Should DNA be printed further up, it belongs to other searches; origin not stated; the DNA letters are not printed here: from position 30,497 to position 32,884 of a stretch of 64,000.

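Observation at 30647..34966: Tandem paralogs encoding a cytochrome c (two CxxCH motifs) / CarboxypepD_reg / beta-propeller fusion downstream of a TonB receptor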

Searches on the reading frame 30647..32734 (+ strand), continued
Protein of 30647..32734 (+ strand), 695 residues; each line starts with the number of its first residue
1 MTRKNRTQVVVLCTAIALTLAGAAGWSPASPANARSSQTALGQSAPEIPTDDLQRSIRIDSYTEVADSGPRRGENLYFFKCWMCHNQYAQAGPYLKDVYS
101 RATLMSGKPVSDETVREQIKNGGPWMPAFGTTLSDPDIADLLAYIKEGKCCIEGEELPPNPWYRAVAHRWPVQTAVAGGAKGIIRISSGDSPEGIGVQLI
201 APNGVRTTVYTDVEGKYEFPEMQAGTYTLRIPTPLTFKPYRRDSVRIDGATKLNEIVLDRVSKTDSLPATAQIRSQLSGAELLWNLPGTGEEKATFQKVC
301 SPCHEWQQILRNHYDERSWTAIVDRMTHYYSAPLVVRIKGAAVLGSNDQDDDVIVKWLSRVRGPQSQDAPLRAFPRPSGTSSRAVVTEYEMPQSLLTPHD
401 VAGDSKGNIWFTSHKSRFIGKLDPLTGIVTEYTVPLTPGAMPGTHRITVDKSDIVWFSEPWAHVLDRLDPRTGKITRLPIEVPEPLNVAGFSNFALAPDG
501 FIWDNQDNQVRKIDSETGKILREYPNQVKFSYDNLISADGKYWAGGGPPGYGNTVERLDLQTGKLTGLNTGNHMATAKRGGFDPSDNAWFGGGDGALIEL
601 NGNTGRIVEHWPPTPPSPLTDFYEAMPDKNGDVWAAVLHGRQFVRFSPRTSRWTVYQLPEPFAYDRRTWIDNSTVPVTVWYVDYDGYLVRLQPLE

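Call 17: find_encoding_contigs(protein=P0083, flank=10000, max_places=2)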
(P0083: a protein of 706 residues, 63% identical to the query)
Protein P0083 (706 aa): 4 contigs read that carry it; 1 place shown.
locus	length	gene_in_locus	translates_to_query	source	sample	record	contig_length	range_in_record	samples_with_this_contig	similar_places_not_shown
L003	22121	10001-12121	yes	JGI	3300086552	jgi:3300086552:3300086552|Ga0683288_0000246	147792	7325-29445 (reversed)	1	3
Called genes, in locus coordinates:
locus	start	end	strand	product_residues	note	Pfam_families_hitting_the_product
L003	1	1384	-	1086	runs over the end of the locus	PF00873:ACR_tran, PF03176:MMPL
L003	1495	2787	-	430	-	PF25917:BSH_RND (faint), PF25973:BSH_CzcB, PF25954:Beta-barrel_RND_2, PF25967:RND-MFP_C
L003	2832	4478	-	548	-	PF02321:OEP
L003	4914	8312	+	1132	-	PF16743:PliI (faint), PF13517:FG-GAP_3, PF01839:FG-GAP (weak), PF13517:FG-GAP_3, PF16640:Big_3_5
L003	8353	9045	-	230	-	PF01209:Ubie_methyltran, PF05175:MTS (weak), PF13489:Methyltransf_23, PF06325:PrmA (weak), PF13847:Methyltransf_31, PF08241:Methyltransf_11, PF08242:Methyltransf_12, PF13649:Methyltransf_25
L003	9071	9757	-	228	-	PF03551:PadR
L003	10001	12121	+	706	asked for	PF00034:Cytochrom_C (weak), PF13442:Cytochrome_CBB3, PF13620:CarboxypepD_reg (weak), PF21959:DUF6923 (faint), PF24684:Vgb_lyase (weak)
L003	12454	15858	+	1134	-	PF13620:CarboxypepD_reg, PF25183:OMP_b-brl_4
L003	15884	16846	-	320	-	PF08668:HDOD (weak), PF13487:HD_5, PF01966:HD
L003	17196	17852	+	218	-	PF00578:AhpC-TSA, PF08534:Redoxin, PF10417:1-cysPrx_C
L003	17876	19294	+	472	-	PF00753:Lactamase_B, PF00581:Rhodanese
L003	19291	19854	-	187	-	PF01464:SLT, PF18896:SLT_3 (weak)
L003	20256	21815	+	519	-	PF08238:Sel1 (weak)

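Call 18: find_encoding_contigs(protein=P0102, flank=10000, max_places=2)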
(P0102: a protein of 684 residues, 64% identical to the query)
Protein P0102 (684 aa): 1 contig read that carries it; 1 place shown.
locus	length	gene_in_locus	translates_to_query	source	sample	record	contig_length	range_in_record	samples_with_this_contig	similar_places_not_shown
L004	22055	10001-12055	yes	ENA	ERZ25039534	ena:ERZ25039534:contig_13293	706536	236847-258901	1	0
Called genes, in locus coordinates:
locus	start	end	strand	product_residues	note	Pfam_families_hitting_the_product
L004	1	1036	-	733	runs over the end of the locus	PF13620:CarboxypepD_reg (weak)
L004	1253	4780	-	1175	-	PF13620:CarboxypepD_reg, PF25183:OMP_b-brl_4, PF00593:TonB_dep_Rec_b-barrel (weak)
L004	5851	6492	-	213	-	PF07883:Cupin_2 (faint)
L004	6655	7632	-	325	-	PF00903:Glyoxalase, PF18029:Glyoxalase_6 (faint), PF21701:GLOD4_C (faint)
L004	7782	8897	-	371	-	PF08450:SGL (faint), PF01436:NHL (weak)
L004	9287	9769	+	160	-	PF14534:DUF4440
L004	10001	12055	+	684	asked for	PF00034:Cytochrom_C (weak), PF13442:Cytochrome_CBB3, PF13620:CarboxypepD_reg, PF07494:Reg_prop (faint), PF08450:SGL (faint), PF21959:DUF6923 (faint), PF24684:Vgb_lyase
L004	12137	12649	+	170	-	PF07883:Cupin_2 (faint)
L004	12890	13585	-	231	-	-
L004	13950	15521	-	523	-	PF13007:LZ_Tnp_IS66, PF13005:zf-IS66, PF03050:DDE_Tnp_IS66, PF13817:DDE_Tnp_IS66_C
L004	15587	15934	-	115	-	PF05717:TnpB_IS66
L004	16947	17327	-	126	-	-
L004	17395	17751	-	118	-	-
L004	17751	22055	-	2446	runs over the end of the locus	PF07081:DUF1349 (faint), PF01833:TIG, PF05593:RHS_repeat, PF25023:TEN_YD-shell, PF05593:RHS_repeat, PF25023:TEN_YD-shell, PF05593:RHS_repeat, PF25023:TEN_YD-shell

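Call 28: find_related_loci(query=A1, collection=genome_contigs, flank=10000)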
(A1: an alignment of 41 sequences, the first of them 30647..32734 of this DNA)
Query A1 (695 aa) in genome_contigs; peptide patterns used: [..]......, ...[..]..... (x = any residue, [..] = any of these).
194 stretches matched a pattern; 142 encode a relative of the query (tblastn E <= 1e-3); the best 80 are kept; 79 distinct loci.
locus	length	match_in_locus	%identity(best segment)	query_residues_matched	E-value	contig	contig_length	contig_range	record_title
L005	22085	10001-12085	95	1-695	0e+0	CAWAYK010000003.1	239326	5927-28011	MAG: uncultured Acidobacteriota bacterium isolate MFD05513.bin.1.199 genome assembly, contig: contig_1849, whole genome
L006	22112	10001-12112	66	2-695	0e+0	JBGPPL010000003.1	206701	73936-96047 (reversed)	MAG: Terriglobia bacterium isolate OBJ2_061818_050_14 k141_2569103_length_206701_cov_13.8223, whole genome shotgun seque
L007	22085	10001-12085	68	9-695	0e+0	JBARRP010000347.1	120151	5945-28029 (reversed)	MAG: Candidatus Acidiferrales bacterium isolate MFD13499_ilm_asm_bin38 k127_565233, whole genome shotgun sequence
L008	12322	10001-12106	64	2-695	0e+0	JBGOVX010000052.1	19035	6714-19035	MAG: Terriglobia bacterium isolate OBJ_0618_7090110_105 k141_2684741_length_19035_cov_39.9505, whole genome shotgun sequ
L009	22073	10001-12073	65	10-695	0e+0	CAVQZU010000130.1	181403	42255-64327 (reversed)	MAG: uncultured Acidobacteriota bacterium isolate MFD10064.bin.2.95 genome assembly, contig: contig_6241, whole genome s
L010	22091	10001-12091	63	4-695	0e+0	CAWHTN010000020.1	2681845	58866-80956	MAG: uncultured Acidobacteriota bacterium isolate MFD03346.bin.1.139 genome assembly, contig: contig_709, whole genome s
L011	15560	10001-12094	63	6-695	0e+0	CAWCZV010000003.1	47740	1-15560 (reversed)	MAG: uncultured Acidobacteriota bacterium isolate MFD09222.bin.1.222 genome assembly, contig: contig_173239, whole genom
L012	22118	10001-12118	63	2-695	0e+0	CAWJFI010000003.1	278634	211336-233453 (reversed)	MAG: uncultured Acidobacteriota bacterium isolate MFD09222.bin.1.96 genome assembly, contig: contig_74289, whole genome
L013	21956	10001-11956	66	50-693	0e+0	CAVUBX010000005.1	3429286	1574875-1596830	MAG: uncultured Acidobacteriota bacterium isolate MFD05512.bin.1.144 genome assembly, contig: contig_6586, whole genome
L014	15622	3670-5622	66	51-693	0e+0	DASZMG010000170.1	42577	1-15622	MAG TPA_asm: Candidatus Acidiferrales bacterium isolate SMAG_U5885 k141_2985783, whole genome shotgun sequence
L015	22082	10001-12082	63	7-695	0e+0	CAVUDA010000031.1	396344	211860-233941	MAG: uncultured Acidobacteriota bacterium isolate MFD05377.bin.3.80 genome assembly, contig: contig_65421, whole genome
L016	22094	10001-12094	63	4-695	0e+0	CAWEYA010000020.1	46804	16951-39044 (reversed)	MAG: uncultured Acidobacteriota bacterium isolate MFD00964.bin.1.245 genome assembly, contig: contig_40791, whole genome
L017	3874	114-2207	63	6-695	0e+0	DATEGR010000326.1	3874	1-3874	MAG TPA_asm: Verrucomicrobiia bacterium isolate SMAG_U8790 k141_399641, whole genome shotgun sequence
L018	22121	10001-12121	62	1-695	0e+0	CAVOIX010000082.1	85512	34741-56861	MAG: uncultured Acidobacteriota bacterium isolate MFD10064.bin.2.73 genome assembly, contig: contig_76199, whole genome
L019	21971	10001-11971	65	50-695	0e+0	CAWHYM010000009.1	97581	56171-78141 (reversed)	MAG: uncultured Acidobacteriota bacterium isolate MFD01299.bin.3.455 genome assembly, contig: contig_23406, whole genome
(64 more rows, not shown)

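Call 31: predict_structure(alignment_id=A1)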
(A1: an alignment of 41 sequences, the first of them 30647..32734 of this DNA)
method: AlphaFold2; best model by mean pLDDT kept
length: 695 residues; sequences in the alignment: 41
mean_pLDDT: 77.4   pTM: 0.81
mean pLDDT of the five models: 77.4, 74.4, 73.9, 72.7, 63.3
residues with pLDDT >= 90: 235; 70-90: 270; 50-70: 117; < 50: 73
segments of 3 or more residues with pLDDT < 50: 1-8, 20-48, 61-79, 90-93, 332-337
pLDDT, mean of each block of 10 residues (from residue 1): 46 53 36 26 39 69 35 42 55 60 77 82 56 67 71 65 84 80 94 94 93 95 92 79 91 93 87 76 82 78 58 76 68 44 67 91 85 84 92 80 94 87 92 87 89 93 93 93 80 90 90 92 85 87 78 77 83 72 93 84 89 61 88 83 90 88 72 92 85 90
secondary structure, 60 per line:
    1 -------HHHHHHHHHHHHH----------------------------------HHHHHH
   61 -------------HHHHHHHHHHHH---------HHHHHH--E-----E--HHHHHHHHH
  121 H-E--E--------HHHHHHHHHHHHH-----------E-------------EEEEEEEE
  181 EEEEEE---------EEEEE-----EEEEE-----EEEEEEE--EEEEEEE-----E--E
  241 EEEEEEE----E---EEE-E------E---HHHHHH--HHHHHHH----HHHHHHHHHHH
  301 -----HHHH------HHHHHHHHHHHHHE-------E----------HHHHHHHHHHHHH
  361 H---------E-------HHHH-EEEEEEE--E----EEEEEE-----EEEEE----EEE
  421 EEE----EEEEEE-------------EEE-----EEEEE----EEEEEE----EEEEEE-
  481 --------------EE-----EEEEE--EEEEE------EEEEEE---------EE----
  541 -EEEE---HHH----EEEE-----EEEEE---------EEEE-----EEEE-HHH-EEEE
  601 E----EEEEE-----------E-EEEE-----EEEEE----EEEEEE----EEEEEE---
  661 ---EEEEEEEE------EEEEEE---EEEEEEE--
elements in order (helices of 4 or more, strands of 3 or more residues): H8-20 H55-60 H74-85 H95-100 H112-121 H135-147 E173-186 E196-200 E206-210 E216-222 E225-231 E240-247 E256-258 H271-276 H279-285 H290-300 H306-309 H316-328 H348-361 H379-382 E384-390 E398-403 E409-413 E418-423 E428-433 E447-449 E455-459 E464-469 E474-479 E502-506 E509-513 E520-525 E542-545 E556-559 E565-569 E579-582 E588-591 E597-601 E606-610 E624-627 E633-637 E642-647 E652-657 E664-671 E678-683 E687-693

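Call 32: search_protein_representatives(protein=window:30647-32734:+)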
Query: 695 residues. Proteins with E-value up to 0.001 (for the whole library): 9666; up to 1e-10: 3113; up to 1e-30: 229. The best 150 are listed.
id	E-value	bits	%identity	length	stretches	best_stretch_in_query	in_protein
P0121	7.1e-209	712.1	52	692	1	15-680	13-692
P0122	4.9e-197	673.0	49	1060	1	41-694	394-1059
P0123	2.0e-187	641.2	48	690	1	44-695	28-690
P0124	1.8e-178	611.6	50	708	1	50-695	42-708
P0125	9.9e-175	599.3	45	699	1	22-693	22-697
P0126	3.2e-171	587.7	57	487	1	30-487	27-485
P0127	1.8e-152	525.7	49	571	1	175-695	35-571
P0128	3.9e-136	471.7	69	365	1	201-486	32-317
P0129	1.2e-131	456.9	57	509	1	197-554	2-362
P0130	1.8e-129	449.7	59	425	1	111-443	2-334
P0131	2.7e-115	402.8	45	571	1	172-693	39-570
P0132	5.1e-104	365.5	58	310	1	397-695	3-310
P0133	3.5e-99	349.5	57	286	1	13-283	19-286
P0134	1.6e-96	340.7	96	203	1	197-355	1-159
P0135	1.3e-93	331.1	43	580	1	192-695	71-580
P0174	7.7e-50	186.4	31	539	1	177-692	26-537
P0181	5.4e-47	177.0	30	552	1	182-695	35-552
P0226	3.0e-39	151.4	31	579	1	204-695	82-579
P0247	2.5e-37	145.0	30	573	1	192-694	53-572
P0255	1.4e-36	142.5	30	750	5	66-420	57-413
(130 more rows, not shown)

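Call 35: fold_search(model_id=the predicted structure, library=pdb)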
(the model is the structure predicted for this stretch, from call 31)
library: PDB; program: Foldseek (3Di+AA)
matches with E <= 10: 1862; with E <= 0.001: 1595
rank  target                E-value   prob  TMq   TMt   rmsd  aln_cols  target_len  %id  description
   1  2z2n                  3.5e-17  1.00  0.35  0.79   4.1       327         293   20  Crystal Structure of selenomethionine substituted virginiamycin B lyase from Staphylococcus aureus (released 2007-06-19)
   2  2z2o_D                1.4e-16  1.00  0.36  0.80   4.1       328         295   20  Crystal Structure of apo virginiamycin B lyase from Staphylococcus aureus (released 2007-06-19)
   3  2z2o_C                1.6e-16  1.00  0.35  0.77   4.2       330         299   21  Crystal Structure of apo virginiamycin B lyase from Staphylococcus aureus (released 2007-06-19)
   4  2z2o_A                1.9e-16  1.00  0.35  0.77   4.1       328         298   20  Crystal Structure of apo virginiamycin B lyase from Staphylococcus aureus (released 2007-06-19)
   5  2qc5                  5.1e-16  1.00  0.37  0.83   3.2       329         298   22  Streptogramin B lyase structure (released 2008-10-14)
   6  2z2p_A                2.0e-15  1.00  0.35  0.78   4.3       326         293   21  Crystal Structure of catalytically inactive H270A virginiamycin B lyase from Staphylococcus aureus with Quinupristin (released 2007-06-19)
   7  8hti_B                4.4e-12  1.00  0.37  0.74   3.2       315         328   11  Human Consensus Olfactory Receptor OR52c in Complex with Octanoic Acid (OCA) and G Protein (released 2023-12-20)
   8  7f1r_B                4.6e-12  1.00  0.35  0.72   4.0       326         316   10  Cryo-EM structure of the chemokine receptor CCR5 in complex with RANTES and Gi (released 2021-07-14)
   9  4lg8                  5.7e-12  1.00  0.34  0.70   3.7       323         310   11  Crystal structure of PRPF19 WD40 repeats (released 2013-08-07)
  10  5yzg_s                6.4e-12  1.00  0.33  0.59   3.7       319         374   11  The Cryo-EM Structure of Human Catalytic Step I Spliceosome (C complex) at 4.1 angstrom resolution (released 2018-08-08)
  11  9l3y_B                1.2e-11  1.00  0.35  0.69   3.5       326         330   10  Cryo-EM structure of the G-protein coupled receptor 1 (GPR1) in complex with chemerin and Gi1 (released 2025-03-12)
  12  6pg4                  1.3e-11  1.00  0.35  0.73   4.7       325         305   12  WDR5delta32 bound to (2-methyl-1H-imidazol-4-yl)methanol (released 2019-12-11)
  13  9avl_B                1.5e-11  1.00  0.35  0.68   3.7       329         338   10  Structure of human calcium-sensing receptor in complex with Gi3 protein in nanodiscs (released 2024-04-17)
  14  6whc_B                1.7e-11  1.00  0.35  0.69   3.4       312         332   12  CryoEM Structure of the glucagon receptor with a dual-agonist peptide (released 2020-05-27)
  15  7f6i_C                2.1e-11  1.00  0.35  0.70   3.9       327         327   11  Cryo-EM structure of human bradykinin receptor BK2R in complex Gq proteins and kallidin (released 2022-01-05)
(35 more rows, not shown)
